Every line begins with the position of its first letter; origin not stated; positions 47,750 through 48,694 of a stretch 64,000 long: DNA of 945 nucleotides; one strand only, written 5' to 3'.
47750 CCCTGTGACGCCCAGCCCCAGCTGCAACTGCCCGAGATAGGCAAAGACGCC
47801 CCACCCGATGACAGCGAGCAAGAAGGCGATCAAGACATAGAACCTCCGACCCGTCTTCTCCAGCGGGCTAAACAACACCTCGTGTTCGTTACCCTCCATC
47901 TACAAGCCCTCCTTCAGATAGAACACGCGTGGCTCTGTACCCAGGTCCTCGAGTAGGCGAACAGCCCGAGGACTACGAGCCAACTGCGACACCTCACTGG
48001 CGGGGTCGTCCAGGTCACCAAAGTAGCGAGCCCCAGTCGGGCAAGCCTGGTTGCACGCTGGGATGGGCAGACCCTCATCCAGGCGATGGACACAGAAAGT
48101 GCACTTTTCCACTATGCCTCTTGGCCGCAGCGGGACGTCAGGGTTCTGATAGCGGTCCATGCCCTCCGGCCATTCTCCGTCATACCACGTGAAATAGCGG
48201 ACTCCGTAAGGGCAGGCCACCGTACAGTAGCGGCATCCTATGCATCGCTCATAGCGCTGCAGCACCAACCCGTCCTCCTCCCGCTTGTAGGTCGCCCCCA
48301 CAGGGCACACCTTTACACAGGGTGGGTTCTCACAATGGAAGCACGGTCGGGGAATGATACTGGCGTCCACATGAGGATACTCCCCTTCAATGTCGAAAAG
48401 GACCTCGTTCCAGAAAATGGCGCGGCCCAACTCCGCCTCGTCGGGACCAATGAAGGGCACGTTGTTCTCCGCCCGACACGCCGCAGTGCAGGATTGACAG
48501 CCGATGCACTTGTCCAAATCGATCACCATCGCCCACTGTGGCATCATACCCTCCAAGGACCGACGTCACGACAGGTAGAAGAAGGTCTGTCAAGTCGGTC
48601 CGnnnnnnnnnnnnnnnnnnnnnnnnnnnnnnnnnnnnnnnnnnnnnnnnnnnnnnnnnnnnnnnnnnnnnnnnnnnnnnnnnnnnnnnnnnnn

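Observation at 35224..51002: Two convergent paralogous molybdopterin/FeS/NrfD modules wired to four multihaem cytochromes (37 CXXCH motifs)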

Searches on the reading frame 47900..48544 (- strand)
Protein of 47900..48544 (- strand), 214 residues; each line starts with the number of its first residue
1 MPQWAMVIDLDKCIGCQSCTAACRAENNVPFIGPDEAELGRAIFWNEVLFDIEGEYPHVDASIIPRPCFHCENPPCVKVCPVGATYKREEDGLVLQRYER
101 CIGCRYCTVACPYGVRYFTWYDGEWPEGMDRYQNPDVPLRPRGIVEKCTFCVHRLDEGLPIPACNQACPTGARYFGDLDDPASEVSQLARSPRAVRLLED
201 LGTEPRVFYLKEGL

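Call 3: search_protein_families(library=pfam, proteins=[window:47900-48544:-], max_evalue=0.01)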
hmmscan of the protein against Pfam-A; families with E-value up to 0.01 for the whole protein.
window:47900-48544:- (214 aa): 13 families
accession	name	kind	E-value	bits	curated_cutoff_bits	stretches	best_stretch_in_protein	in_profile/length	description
PF13247.11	Fer4_11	-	4e-23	81.9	26.2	2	60-124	2-67/100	4Fe-4S dicluster domain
PF12838.12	Fer4_7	-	7.6e-16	58.8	27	2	100-172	1-52/52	4Fe-4S dicluster domain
PF13187.11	Fer4_9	-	2e-15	57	27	3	100-172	1-51/52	4Fe-4S dicluster domain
PF13237.11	Fer4_10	-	1.6e-14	54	25.5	3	63-112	4-53/53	4Fe-4S dicluster domain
PF00037.32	Fer4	-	1.3e-12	47.4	21.1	2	98-115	5-22/24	4Fe-4S binding domain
PF12797.12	Fer4_2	-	3e-11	42.9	24.5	2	4-24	1-21/22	4Fe-4S binding domain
PF12837.12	Fer4_6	-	5.6e-08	32.8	25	2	98-115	6-23/24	4Fe-4S binding domain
PF12798.12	Fer4_3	-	1.8e-06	28.8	27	0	101-114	1-14/15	4Fe-4S binding domain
PF13183.11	Fer4_8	-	2.4e-06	28.4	27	1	10-83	2-67/68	4Fe-4S dicluster domain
PF13534.11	Fer4_17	-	5.4e-06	27.3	22.2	0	96-115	41-60/61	4Fe-4S dicluster domain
PF12800.12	Fer4_4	-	0.00023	21.7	24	1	99-114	2-17/17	4Fe-4S binding domain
PF14697.11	Fer4_21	-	0.00029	21.3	35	1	7-25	2-20/59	4Fe-4S dicluster domain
PF25160.1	LdpA_Fe-S-bd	-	0.00064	19.9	27.6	0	71-114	5-41/49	LdpA Fe-S cluster-binding domain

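Call 81: search_solved_structures(query=window:47900-48544:-, max_evalue=1e-30)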
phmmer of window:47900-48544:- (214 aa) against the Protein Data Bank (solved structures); distinct sequences matched with E-value up to 1e-30: 7.
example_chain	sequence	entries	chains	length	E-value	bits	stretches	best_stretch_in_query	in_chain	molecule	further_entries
6f0k_B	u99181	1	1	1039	4.1e-50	173.6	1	3-210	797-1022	Fe-S-cluster-containing hydrogenase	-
6cz7_B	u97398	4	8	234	2.8e-49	170.9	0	5-119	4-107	4Fe-4S ferredoxin, iron-sulfur binding domain protein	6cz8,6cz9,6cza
8k9e_B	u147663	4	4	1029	6e-44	153.4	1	3-171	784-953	Fe-S-cluster-containing hydrogenase components 1-like protein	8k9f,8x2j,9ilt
2vpw_B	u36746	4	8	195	1.9e-43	151.7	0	1-118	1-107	NRFC PROTEIN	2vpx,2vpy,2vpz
6lod_B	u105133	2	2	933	2.3e-41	144.9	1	3-211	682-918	Fe-S-cluster-containing hydrogenase components 1-like protein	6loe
6btm_B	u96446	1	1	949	3.3e-39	137.9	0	54-209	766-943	Alternative Complex III subunit B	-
2ivf_B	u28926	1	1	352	5.5e-31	110.9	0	54-210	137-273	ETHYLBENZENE DEHYDROGENASE BETA-SUBUNIT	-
